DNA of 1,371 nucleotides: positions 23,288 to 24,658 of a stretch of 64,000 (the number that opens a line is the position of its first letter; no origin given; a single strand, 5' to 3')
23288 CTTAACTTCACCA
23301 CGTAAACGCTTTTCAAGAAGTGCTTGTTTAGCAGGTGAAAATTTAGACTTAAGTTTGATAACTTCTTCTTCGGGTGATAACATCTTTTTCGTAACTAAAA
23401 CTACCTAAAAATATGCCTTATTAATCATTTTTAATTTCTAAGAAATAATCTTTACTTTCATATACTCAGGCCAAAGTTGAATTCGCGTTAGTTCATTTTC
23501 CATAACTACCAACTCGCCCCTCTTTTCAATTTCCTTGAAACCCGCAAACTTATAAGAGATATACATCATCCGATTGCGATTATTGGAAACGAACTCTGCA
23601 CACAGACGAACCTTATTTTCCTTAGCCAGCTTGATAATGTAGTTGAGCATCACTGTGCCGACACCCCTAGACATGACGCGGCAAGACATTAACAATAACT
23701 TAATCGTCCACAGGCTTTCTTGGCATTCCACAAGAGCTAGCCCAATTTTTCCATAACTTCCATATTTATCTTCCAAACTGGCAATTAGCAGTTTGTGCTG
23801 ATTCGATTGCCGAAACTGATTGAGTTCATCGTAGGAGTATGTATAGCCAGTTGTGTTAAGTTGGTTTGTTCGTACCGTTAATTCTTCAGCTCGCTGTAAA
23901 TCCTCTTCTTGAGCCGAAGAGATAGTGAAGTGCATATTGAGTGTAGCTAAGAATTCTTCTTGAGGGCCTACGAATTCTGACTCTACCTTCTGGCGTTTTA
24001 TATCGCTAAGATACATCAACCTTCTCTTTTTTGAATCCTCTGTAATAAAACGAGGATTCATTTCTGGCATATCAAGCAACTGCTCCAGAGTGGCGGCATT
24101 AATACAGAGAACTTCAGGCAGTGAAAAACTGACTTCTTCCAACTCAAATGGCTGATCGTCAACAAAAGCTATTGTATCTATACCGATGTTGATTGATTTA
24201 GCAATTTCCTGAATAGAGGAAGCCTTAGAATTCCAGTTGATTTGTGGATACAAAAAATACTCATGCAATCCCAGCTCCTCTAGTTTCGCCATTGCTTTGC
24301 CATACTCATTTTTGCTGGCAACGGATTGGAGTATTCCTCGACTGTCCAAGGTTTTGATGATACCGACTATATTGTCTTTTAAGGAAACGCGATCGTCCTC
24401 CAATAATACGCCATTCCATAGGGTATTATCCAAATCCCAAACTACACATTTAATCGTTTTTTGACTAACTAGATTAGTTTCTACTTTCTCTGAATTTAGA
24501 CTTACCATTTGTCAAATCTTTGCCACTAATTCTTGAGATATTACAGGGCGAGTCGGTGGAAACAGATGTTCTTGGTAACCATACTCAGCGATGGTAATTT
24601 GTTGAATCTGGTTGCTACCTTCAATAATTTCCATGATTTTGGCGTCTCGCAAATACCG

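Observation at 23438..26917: FkbH-dehydrogenase-ACP-dehydrogenase cassette without an O-methyltransferase, embedded mid-assembly-line, while both AT domains carry malonyl-type HAFH motifs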

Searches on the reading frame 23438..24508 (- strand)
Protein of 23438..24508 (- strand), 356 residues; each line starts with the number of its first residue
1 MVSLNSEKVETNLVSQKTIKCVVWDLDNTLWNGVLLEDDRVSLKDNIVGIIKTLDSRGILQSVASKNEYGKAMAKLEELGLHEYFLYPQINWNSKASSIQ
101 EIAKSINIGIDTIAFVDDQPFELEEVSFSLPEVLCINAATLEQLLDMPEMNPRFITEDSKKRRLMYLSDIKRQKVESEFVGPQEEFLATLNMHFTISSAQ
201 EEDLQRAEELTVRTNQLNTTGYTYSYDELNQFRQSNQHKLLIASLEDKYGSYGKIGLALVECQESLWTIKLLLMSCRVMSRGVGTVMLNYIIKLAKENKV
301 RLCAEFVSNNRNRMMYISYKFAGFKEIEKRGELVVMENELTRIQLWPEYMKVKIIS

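Call 4: search_protein_families(library=pfam, proteins=[window:23438-24508:-])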
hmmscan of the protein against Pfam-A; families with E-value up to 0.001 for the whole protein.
window:23438-24508:- (356 aa): 3 families
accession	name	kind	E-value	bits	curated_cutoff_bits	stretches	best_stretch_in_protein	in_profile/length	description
PF00702.32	Hydrolase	-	7.7e-06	26.9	26.4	0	33-120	89-181/191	haloacid dehalogenase-like hydrolase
PF12689.13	Acid_PPase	-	2.8e-05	24.5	27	0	45-135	48-150/169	Acid Phosphatase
PF13419.12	HAD_2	-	0.00011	22.8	23.8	1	38-123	75-165/178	Haloacid dehalogenase-like hydrolase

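Call 5: search_protein_families(library=ncbifam, proteins=[window:23438-24508:-])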
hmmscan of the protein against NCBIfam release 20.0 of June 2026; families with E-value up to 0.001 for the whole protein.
window:23438-24508:- (356 aa): 2 families
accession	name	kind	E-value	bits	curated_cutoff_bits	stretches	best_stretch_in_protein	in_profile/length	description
TIGR01686.1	FkbH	subfamily_domain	8.6e-89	297.9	146.65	1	18-325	2-320/323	FkbH domain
TIGR01681.1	HAD-SF-IIIC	subfamily_domain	1.6e-19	71.1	35.75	1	20-127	1-129/132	HAD-IIIC family phosphatase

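Call 14: find_homologous_proteins(query=window:23438-24508:-, max_evalue=1e-20)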
Query window:23438-24508:- (356 aa): 7596 proteins with E <= 1e-20 among 8000 candidates; the best 120 are listed.
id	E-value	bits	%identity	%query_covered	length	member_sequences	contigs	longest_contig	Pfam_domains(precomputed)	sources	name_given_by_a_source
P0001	6.0e-230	780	100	100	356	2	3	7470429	PF00702.33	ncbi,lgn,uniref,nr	ncbi:HAD-IIIC family phosphatase [Allocoleopsis franciscana]|uniref:Subfamily IIIC HAD-superfamily p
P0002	1.2e-203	693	89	100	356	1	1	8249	PF00702.33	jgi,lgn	jgi:FkbH-like protein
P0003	1.0e-201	687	87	100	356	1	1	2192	PF00702.33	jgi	-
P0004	5.3e-201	685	87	100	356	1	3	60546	PF00702.33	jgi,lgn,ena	-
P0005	6.0e-201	685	87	100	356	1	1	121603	PF00702.33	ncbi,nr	ncbi:MAG: HAD-IIIC family phosphatase [Symploca sp. SIO2E9]|nr:HAD-IIIC family phosphatase [Symploca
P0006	4.9e-199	678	86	100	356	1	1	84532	PF13419.13,PF00702.33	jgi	-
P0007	3.2e-198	676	86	100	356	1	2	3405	PF12689.14,PF00702.33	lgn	-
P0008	7.6e-198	674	86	100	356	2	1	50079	PF00702.33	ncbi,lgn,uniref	ncbi:MAG: HAD-IIIC family phosphatase [Coleofasciculus sp. C1-SOL-03]|uniref:HAD-IIIC family phospha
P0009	8.5e-196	668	85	100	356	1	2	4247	PF00702.33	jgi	jgi:FkbH-like protein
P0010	1.2e-195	667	84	100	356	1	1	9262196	PF00702.33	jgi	jgi:FkbH-like protein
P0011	1.3e-193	660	83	100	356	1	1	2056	PF12689.14,PF00702.33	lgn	-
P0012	3.0e-193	659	85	100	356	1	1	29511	PF00702.33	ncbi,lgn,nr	ncbi:MAG: HAD-IIIC family phosphatase [Pleurocapsa sp. CRU_1_2]|nr:HAD-IIIC family phosphatase [Pleu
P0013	1.5e-192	657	85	100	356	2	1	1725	PF00702.33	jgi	jgi:FkbH-like protein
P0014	3.7e-192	656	82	100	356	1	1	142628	PF12689.14,PF00702.33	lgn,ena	-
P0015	7.3e-192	655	81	100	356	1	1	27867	PF00702.33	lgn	-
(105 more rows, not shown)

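Call 23: search_solved_structures(query=window:23438-24508:-, max_evalue=0.001, show_alignments=3)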
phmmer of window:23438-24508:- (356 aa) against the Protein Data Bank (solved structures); distinct sequences matched with E-value up to 0.001: 2.
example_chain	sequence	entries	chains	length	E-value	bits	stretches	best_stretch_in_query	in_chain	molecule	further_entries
3slr_A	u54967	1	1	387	5e-14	55.4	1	15-133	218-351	uncharacterized protein BF1531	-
3n1u_A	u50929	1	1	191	0.00028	23.4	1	3-122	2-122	Hydrolase, HAD superfamily, subfamily III A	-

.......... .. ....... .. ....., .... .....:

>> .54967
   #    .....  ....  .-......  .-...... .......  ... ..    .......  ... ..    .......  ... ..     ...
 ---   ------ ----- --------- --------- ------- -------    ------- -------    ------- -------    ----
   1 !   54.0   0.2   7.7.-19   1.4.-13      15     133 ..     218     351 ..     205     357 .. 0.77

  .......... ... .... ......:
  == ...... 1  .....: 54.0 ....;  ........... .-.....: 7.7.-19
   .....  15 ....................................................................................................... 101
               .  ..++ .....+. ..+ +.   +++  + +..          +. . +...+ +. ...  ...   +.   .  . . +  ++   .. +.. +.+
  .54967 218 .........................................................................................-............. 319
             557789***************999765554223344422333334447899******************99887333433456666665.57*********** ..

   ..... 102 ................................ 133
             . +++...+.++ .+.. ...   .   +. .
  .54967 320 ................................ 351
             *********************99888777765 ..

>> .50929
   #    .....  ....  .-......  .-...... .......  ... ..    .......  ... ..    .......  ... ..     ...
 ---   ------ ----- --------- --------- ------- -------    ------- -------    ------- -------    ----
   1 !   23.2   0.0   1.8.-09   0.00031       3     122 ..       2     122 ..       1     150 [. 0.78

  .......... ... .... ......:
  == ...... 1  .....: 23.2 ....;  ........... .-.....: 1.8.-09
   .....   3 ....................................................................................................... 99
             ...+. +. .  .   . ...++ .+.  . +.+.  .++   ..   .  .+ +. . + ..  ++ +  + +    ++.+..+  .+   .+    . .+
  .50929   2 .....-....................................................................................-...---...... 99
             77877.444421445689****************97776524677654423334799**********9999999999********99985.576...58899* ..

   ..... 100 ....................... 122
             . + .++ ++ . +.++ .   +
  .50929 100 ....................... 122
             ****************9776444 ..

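Call 29: find_related_loci(query=window:23438-24508:-, collection=genome_contigs, flank=10000)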
Query window:23438-24508:- (356 aa) in genome_contigs; peptide patterns used: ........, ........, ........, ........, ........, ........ (x = any residue, [..] = any of these).
600 stretches matched a pattern (row limit reached: there are more); 585 encode a relative of the query (tblastn E <= 1e-3); the best 80 are kept; 80 distinct loci.
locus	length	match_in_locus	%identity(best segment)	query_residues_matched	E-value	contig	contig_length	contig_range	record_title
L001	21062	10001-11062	87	1-354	0e+0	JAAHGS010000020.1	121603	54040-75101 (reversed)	MAG: Symploca sp. SIO2E9 2E9_NODE_20, whole genome shotgun sequence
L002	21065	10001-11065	82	1-355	0e+0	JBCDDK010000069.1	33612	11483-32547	MAG: Cyanobacteria bacterium P01_G01_bin.39 k141_1557247_length_33612_cov_36.0267, whole genome shotgun sequence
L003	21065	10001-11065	81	1-355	0e+0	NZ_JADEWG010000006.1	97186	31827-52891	[Phormidium] sp. LEGE 05292 NODE_6_length_97186_cov_14.3073, whole genome shotgun sequence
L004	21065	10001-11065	79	1-355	0e+0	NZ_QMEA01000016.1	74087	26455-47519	Brasilonema sp. UFV-L1 scaffold16_cov15, whole genome shotgun sequence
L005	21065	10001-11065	79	1-355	0e+0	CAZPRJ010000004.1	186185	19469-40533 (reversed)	MAG TPA_asm: uncultured Microcoleus sp. isolate SRP063590_co1_133 genome assembly, contig: NODE_64_length_186185_cov_7.3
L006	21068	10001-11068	76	1-356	0e+0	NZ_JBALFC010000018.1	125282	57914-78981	MAG: Nostoc sp. isolate P9119 bin 5 NODE_13_length_125282_cov_32.677818, whole genome shotgun sequence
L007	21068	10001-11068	77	1-356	0e+0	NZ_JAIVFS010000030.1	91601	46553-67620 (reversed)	Nostoc mirabile CHAB5784 strain CHAB 5784 NODE_30_length_91601_cov_81.000579, whole genome shotgun sequence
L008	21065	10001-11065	78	1-356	0e+0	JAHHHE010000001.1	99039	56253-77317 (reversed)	MAG: Gloeocapsa sp. UFS-A4-WI-NPMV-4B04 scaffold_84_c1, whole genome shotgun sequence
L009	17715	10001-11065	78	1-355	0e+0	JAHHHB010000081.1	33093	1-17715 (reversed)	MAG: Desmonostoc geniculatum HA4340-LM1 scaffold_244_c1, whole genome shotgun sequence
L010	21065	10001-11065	77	1-355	0e+0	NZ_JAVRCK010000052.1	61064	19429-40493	MAG: Nostoc sp. DedSLP03 contig_52, whole genome shotgun sequence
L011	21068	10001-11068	77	1-356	0e+0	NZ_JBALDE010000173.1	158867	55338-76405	MAG: Nostoc sp. isolate P12650 bin 7 NODE_11_length_158867_cov_91.770822, whole genome shotgun sequence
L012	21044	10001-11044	76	9-356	0e+0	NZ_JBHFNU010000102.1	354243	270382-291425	Aerosakkonema sp. BLCC-F183 bin1.fa-102, whole genome shotgun sequence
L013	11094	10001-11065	77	1-355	0e+0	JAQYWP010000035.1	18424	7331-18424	MAG: Rhizonema sp. PD38 Dictyo3468_NODE_47_length_18424_cov_8.22984, whole genome shotgun sequence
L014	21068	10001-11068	77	1-356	0e+0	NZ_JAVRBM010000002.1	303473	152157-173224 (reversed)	MAG: Nostoc sp. ChiQUE01b contig_2, whole genome shotgun sequence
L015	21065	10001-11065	75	1-355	0e+0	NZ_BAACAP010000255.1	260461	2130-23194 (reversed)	Scytonema sp. NUACC26 sequence255, whole genome shotgun sequence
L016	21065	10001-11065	75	1-355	0e+0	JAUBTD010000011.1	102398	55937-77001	Microcoleus sp. F10-A1 NODE_36_length_102398_cov_34.079729, whole genome shotgun sequence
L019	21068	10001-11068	72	1-356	0e+0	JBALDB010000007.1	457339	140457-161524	MAG: Nostoc sp. isolate P12642 bin 1 NODE_2_length_457339_cov_173.077683, whole genome shotgun sequence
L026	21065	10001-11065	72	1-355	2e-179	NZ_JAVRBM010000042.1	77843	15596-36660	MAG: Nostoc sp. ChiQUE01b contig_42, whole genome shotgun sequence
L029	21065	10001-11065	72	1-355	8e-178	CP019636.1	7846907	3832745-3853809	Nostocales cyanobacterium HT-58-2, complete sequence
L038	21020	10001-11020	71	16-355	3e-174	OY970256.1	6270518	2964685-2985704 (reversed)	MAG: Pyrinomonadaceae bacterium isolate MFD09212.bin.c.2 genome assembly, chromosome: 1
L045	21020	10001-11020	67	17-356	6e-163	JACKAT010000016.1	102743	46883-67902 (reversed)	MAG: Anaerolineales bacterium isolate HK-STAS-CHLO-2 HK-STAS-CHLO-2_16, whole genome shotgun sequence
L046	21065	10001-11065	64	1-355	2e-162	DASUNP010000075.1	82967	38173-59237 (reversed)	MAG TPA_asm: Blastocatellia bacterium isolate SMAG_U1603 k141_1124003, whole genome shotgun sequence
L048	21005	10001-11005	69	19-353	1e-161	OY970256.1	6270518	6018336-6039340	MAG: Pyrinomonadaceae bacterium isolate MFD09212.bin.c.2 genome assembly, chromosome: 1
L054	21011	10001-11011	67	16-352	6e-158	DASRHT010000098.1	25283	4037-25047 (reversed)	MAG TPA_asm: Ktedonobacteraceae bacterium isolate SMAG_U10091 k141_110712, whole genome shotgun sequence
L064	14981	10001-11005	66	16-350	6e-154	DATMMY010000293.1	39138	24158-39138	MAG TPA_asm: Candidatus Solibacter sp. isolate SMAG_U12836 k141_3254179, whole genome shotgun sequence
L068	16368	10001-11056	61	4-355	1e-152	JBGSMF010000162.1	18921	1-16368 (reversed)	MAG: Thermoflexales bacterium isolate JTS-AC224 k141_1841453, whole genome shotgun sequence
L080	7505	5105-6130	63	14-355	8e-148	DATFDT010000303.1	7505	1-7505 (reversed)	MAG TPA_asm: Pyrinomonadaceae bacterium isolate SMAG_U8587 k141_164710, whole genome shotgun sequence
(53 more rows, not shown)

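Call 42: search_protein_families(library=pfam, proteins=[L002:1639-7572:+, L007:1699-7590:+, L016:4490-7645:+, L019:11096-13750:+, L019:13812-15071:+], max_evalue=0.0001)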
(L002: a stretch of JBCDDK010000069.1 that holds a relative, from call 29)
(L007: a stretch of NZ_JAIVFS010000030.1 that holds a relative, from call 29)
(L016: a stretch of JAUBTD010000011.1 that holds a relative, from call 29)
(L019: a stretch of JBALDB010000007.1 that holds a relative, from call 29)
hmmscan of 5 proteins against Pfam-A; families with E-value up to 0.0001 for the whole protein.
L002:1639-7572:+ (1977 aa): 16 families
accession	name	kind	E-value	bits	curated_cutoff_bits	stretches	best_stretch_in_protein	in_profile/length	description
PF00109.32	ketoacyl-synt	-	3.6e-68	230.3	20.8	1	9-252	3-252/252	Beta-ketoacyl synthase, N-terminal domain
PF00698.26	Acyl_transf_1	-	3.5e-51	175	32.7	1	528-880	2-316/319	Acyl transferase domain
PF08659.16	KR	-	8.8e-46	156.5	22.6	1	1589-1781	1-175/180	KR domain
PF02801.28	Ketoacyl-synt_C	-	5.5e-42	143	20.8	1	260-377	1-119/119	Beta-ketoacyl synthase, C-terminal domain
PF22621.2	CurL-like_PKS_C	-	5.1e-27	94.1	27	1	445-508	1-64/64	CurL-like, PKS C-terminal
PF21394.3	Beta-ketacyl_N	-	2.7e-22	79.6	26.9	1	1364-1547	4-169/170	Beta-ketoacyl synthase-like, N-terminal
PF16197.11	KAsynt_C_assoc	-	2.7e-21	76.5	33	1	379-496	1-110/111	Ketoacyl-synthetase C-terminal extension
PF22336.2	RhiE-like_linker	-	1.2e-18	67.3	27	1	448-509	1-61/67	RhiE-like, KS-MAT linker domain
PF08242.18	Methyltransf_12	-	2.4e-14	54.3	30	1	1123-1223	1-98/98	Methyltransferase domain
PF00550.31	PP-binding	-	3.6e-11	43.6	20.8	1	1890-1950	2-64/67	Phosphopantetheine attachment site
PF00106.31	adh_short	-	3.8e-11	43.3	26.6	1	1592-1782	4-177/195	short chain dehydrogenase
PF13847.12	Methyltransf_31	-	8.6e-11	42.2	27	1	1118-1229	3-113/145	Methyltransferase domain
PF13561.12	adh_short_C2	-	1.1e-10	41.9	27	1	1650-1781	36-170/236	Enoyl-(Acyl carrier protein) reductase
PF08241.18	Methyltransf_11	-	3.3e-08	34.5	21.2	1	1124-1225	2-95/95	Methyltransferase domain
PF13489.12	Methyltransf_23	-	1.7e-07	31.6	27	1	1103-1228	9-119/164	Methyltransferase domain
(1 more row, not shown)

L007:1699-7590:+ (1963 aa): 16 families
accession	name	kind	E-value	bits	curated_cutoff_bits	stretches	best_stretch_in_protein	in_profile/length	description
PF00109.32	ketoacyl-synt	-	3.9e-69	233.5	20.8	1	8-255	4-252/252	Beta-ketoacyl synthase, N-terminal domain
PF00698.26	Acyl_transf_1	-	4.2e-49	168.2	32.7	1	533-845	2-285/319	Acyl transferase domain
PF02801.28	Ketoacyl-synt_C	-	2e-39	134.7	20.8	1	263-381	1-118/119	Beta-ketoacyl synthase, C-terminal domain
PF08659.16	KR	-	3.3e-33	115.6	22.6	1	1580-1779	1-179/180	KR domain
PF22621.2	CurL-like_PKS_C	-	3.2e-26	91.5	27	1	450-513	1-64/64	CurL-like, PKS C-terminal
PF16197.11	KAsynt_C_assoc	-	1.8e-20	73.8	33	1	384-498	1-107/111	Ketoacyl-synthetase C-terminal extension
PF21394.3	Beta-ketacyl_N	-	2.6e-19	69.9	26.9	1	1368-1521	14-155/170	Beta-ketoacyl synthase-like, N-terminal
PF22336.2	RhiE-like_linker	-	1.4e-17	63.9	27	1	453-515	1-62/67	RhiE-like, KS-MAT linker domain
PF08242.18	Methyltransf_12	-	4.3e-17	63.1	30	1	1122-1222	1-98/98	Methyltransferase domain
PF00550.31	PP-binding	-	7.7e-15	55.3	20.8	1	1873-1933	2-64/67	Phosphopantetheine attachment site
PF13489.12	Methyltransf_23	-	3e-12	47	27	1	1103-1275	7-161/164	Methyltransferase domain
PF08241.18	Methyltransf_11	-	1.3e-09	39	21.2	1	1122-1224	1-95/95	Methyltransferase domain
PF13649.12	Methyltransf_25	-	3.9e-09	37.5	27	1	1121-1220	1-97/97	Methyltransferase domain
PF13847.12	Methyltransf_31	-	1.5e-08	34.9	27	1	1117-1226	3-111/145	Methyltransferase domain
PF13561.12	adh_short_C2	-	1e-07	32.2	27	0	1640-1713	35-106/236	Enoyl-(Acyl carrier protein) reductase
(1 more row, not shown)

L016:4490-7645:+ (1051 aa): 7 families
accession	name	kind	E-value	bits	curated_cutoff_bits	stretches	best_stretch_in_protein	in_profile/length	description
PF00109.32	ketoacyl-synt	-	6.2e-72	242.7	20.8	1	12-261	3-252/252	Beta-ketoacyl synthase, N-terminal domain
PF00698.26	Acyl_transf_1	-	1.3e-43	150.1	32.7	1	540-878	2-312/319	Acyl transferase domain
PF02801.28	Ketoacyl-synt_C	-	3.1e-40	137.3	20.8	1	269-393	1-118/119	Beta-ketoacyl synthase, C-terminal domain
PF22621.2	CurL-like_PKS_C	-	1.1e-25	89.8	27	1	457-519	1-63/64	CurL-like, PKS C-terminal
PF16197.11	KAsynt_C_assoc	-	1.1e-18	68.1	33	1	396-508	1-110/111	Ketoacyl-synthetase C-terminal extension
PF22336.2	RhiE-like_linker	-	9e-16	58.1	27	1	460-521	1-61/67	RhiE-like, KS-MAT linker domain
PF00550.31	PP-binding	-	1.1e-12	48.4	20.8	1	962-1024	1-65/67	Phosphopantetheine attachment site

L019:11096-13750:+ (884 aa): 5 families
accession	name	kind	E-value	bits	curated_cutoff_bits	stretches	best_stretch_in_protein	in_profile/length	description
PF00698.26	Acyl_transf_1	-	1e-50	173.5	32.7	1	105-457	1-317/319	Acyl transferase domain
PF05050.19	Methyltransf_21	-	2.6e-20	73.7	22.7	1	671-862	1-172/173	Methyltransferase FkbM domain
PF22621.2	CurL-like_PKS_C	-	9.6e-19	67.6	27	1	20-83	1-64/64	CurL-like, PKS C-terminal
PF00550.31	PP-binding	-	7.8e-17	61.7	20.8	1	525-586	1-64/67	Phosphopantetheine attachment site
PF22336.2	RhiE-like_linker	-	3.1e-11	43.5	27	1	23-84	1-61/67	RhiE-like, KS-MAT linker domain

L019:13812-15071:+ (419 aa): 3 families
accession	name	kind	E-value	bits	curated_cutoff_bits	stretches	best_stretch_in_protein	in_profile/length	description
PF00698.26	Acyl_transf_1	-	5.2e-56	190.9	32.7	1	94-376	1-277/319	Acyl transferase domain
PF22621.2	CurL-like_PKS_C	-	2.5e-16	59.8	27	1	11-73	1-64/64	CurL-like, PKS C-terminal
PF22336.2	RhiE-like_linker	-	6.6e-07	29.7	27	1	14-76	1-63/67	RhiE-like, KS-MAT linker domain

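Call 54: search_protein_families(library=pfam, proteins=[L026:4535-5221:+, L016:12720-13763:+, L045:11166-12125:+, L046:11126-12106:+, L048:11090-12040:+, L068:11144-12148:+, L064:11046-11609:+, L080:6253-7314:+, L054:6592-7278:+, L038:6663-7454:+], max_evalue=0.0001)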
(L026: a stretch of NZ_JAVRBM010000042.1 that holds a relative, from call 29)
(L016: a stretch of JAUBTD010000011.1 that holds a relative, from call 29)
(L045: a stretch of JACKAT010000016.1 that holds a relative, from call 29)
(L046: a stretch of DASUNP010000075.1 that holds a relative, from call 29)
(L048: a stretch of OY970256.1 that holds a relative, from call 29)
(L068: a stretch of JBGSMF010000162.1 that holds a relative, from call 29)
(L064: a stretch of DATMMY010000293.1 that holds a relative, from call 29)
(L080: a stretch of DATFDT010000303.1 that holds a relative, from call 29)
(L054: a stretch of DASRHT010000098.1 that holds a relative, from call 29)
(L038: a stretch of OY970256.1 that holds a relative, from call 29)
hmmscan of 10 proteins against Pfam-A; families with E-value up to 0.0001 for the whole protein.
L026:4535-5221:+ (228 aa): 7 families
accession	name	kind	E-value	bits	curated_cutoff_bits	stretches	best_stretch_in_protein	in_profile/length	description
PF13847.12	Methyltransf_31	-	3.8e-09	36.8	27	1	85-182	5-110/145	Methyltransferase domain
PF08123.19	DOT1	-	1.9e-08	34.5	23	1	67-130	26-97/205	Histone methylation protein DOT1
PF13649.12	Methyltransf_25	-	3.2e-08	34.6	27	1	89-157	3-70/97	Methyltransferase domain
PF08241.18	Methyltransf_11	-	3.8e-06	27.9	21.2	1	89-152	2-61/95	Methyltransferase domain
PF02353.26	CMAS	-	1.6e-05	24.8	27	1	70-171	49-150/273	Mycolic acid cyclopropane synthetase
PF06325.19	PrmA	-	2.7e-05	24.2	22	1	82-180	162-257/296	Ribosomal protein L11 methyltransferase (PrmA)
PF00398.26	RrnaAD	-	4.8e-05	23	24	1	69-149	16-92/263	Ribosomal RNA adenine dimethylase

L016:12720-13763:+ (347 aa): 1 family
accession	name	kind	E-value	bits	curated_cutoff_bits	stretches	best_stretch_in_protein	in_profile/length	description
PF02668.22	TauD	-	3.9e-48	165.1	27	1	48-336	10-263/267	Taurine catabolism dioxygenase TauD, TfdA family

L045:11166-12125:+ (319 aa): 0 families

L046:11126-12106:+ (326 aa): 1 family
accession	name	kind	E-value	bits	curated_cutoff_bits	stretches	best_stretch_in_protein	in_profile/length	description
PF05050.19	Methyltransf_21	-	4.3e-17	63.2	22.7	1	64-255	1-172/173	Methyltransferase FkbM domain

L048:11090-12040:+ (316 aa): 1 family
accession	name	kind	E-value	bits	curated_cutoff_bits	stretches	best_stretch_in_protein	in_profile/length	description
PF05050.19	Methyltransf_21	-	1.3e-19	71.4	22.7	1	104-295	1-172/173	Methyltransferase FkbM domain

L068:11144-12148:+ (334 aa): 2 families
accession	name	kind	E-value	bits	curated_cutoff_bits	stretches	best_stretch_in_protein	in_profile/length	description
PF00005.33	ABC_tran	-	3.5e-30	105.8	25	1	37-181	2-136/137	ABC transporter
PF13304.12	AAA_21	-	3.2e-12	47.6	27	1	115-214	199-300/304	AAA domain, putative AbiEii toxin, Type IV TA system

L064:11046-11609:+ (187 aa): 5 families
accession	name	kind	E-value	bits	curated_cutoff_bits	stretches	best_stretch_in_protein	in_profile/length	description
PF12796.13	Ank_2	-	7.2e-18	65.4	27.3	1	7-90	1-81/90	Ankyrin repeats (3 copies)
PF00023.36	Ank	-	1e-15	57.4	21.1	1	35-63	1-29/33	Ankyrin repeat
PF13606.12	Ank_3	-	9.9e-13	47.3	22.3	1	36-62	2-28/30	Ankyrin repeat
PF13637.12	Ank_4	-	3.4e-11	43.5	22.7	1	8-56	2-50/50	Ankyrin repeats (many copies)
PF13857.12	Ank_5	-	1.6e-07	31.9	27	0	24-73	3-53/56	Ankyrin repeats (many copies)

L080:6253-7314:+ (353 aa): 1 family
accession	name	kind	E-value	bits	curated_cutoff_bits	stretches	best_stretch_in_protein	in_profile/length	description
PF05050.19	Methyltransf_21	-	3.1e-20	73.4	22.7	1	96-286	1-171/173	Methyltransferase FkbM domain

L054:6592-7278:+ (228 aa): 2 families
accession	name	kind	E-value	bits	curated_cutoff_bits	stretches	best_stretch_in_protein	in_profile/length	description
PF00196.25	GerE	-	9.3e-15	54.4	23.5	1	159-211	2-54/57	Bacterial regulatory proteins, luxR family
PF08281.18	Sigma70_r4_2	-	2.1e-05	24.5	25.7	1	160-198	11-50/54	Sigma-70, region 4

L038:6663-7454:+ (263 aa): 2 families
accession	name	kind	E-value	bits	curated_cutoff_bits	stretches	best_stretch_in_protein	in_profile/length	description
PF00975.26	Thioesterase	-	3.6e-46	158.6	26.4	1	29-245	2-214/226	Thioesterase domain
PF12697.13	Abhydrolase_6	-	2.1e-06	29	26.3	1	40-241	11-208/217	Alpha/beta hydrolase family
